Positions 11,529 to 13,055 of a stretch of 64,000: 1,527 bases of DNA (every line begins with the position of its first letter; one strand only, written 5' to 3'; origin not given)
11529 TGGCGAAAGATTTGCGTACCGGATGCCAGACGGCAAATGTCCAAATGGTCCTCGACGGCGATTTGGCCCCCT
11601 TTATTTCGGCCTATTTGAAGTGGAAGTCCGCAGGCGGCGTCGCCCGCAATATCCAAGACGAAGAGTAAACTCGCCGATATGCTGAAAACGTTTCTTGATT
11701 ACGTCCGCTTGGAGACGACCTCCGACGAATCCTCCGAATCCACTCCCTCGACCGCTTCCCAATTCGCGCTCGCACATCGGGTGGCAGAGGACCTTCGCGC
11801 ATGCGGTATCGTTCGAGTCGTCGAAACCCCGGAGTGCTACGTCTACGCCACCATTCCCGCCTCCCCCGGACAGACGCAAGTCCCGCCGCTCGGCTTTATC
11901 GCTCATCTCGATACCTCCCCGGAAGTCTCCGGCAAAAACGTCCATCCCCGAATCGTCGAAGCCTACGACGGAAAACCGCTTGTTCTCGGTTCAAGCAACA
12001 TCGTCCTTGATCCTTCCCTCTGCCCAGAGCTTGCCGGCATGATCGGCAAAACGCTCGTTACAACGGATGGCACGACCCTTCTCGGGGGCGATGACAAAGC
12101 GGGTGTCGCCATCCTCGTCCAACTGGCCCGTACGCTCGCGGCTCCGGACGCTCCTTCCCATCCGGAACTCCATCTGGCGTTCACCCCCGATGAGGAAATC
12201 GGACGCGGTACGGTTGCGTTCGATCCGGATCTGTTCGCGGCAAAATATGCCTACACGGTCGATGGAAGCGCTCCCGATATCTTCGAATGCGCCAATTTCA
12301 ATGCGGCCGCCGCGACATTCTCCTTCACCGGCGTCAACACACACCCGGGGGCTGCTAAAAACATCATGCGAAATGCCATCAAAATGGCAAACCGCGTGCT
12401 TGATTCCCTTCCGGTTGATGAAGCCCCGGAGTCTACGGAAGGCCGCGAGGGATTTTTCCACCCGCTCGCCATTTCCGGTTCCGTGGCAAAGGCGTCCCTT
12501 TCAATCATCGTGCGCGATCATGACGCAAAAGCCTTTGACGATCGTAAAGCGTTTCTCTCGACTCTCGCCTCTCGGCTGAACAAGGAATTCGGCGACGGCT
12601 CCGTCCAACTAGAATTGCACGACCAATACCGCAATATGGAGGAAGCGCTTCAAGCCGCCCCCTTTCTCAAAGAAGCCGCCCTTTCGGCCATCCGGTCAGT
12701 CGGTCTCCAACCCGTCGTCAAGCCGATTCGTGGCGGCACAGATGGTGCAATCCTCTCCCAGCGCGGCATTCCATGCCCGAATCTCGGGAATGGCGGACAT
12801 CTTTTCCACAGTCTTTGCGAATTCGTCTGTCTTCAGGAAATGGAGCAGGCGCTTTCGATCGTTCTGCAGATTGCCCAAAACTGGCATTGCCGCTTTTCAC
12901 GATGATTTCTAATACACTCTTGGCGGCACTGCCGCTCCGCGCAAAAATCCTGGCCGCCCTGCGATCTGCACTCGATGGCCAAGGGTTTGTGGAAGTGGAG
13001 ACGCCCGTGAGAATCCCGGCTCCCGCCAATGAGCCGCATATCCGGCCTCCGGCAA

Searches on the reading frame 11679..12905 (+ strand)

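Call 60: search_protein_families(library=pfam, proteins=[window:11679-12905:+])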
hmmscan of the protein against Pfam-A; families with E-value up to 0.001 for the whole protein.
window:11679-12905:+ (408 aa): 3 families
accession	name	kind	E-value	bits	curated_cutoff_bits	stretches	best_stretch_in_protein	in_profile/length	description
PF07687.19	M20_dimer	-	2.2e-13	50.5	21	1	205-305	2-104/107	Peptidase dimerisation domain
PF01546.33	Peptidase_M20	-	2.2e-11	44.5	24.6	1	138-400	35-205/206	Peptidase family M20/M25/M40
PF05343.19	Peptidase_M42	-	5.1e-06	26.2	23.2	1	138-197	134-191/292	M42 glutamyl aminopeptidase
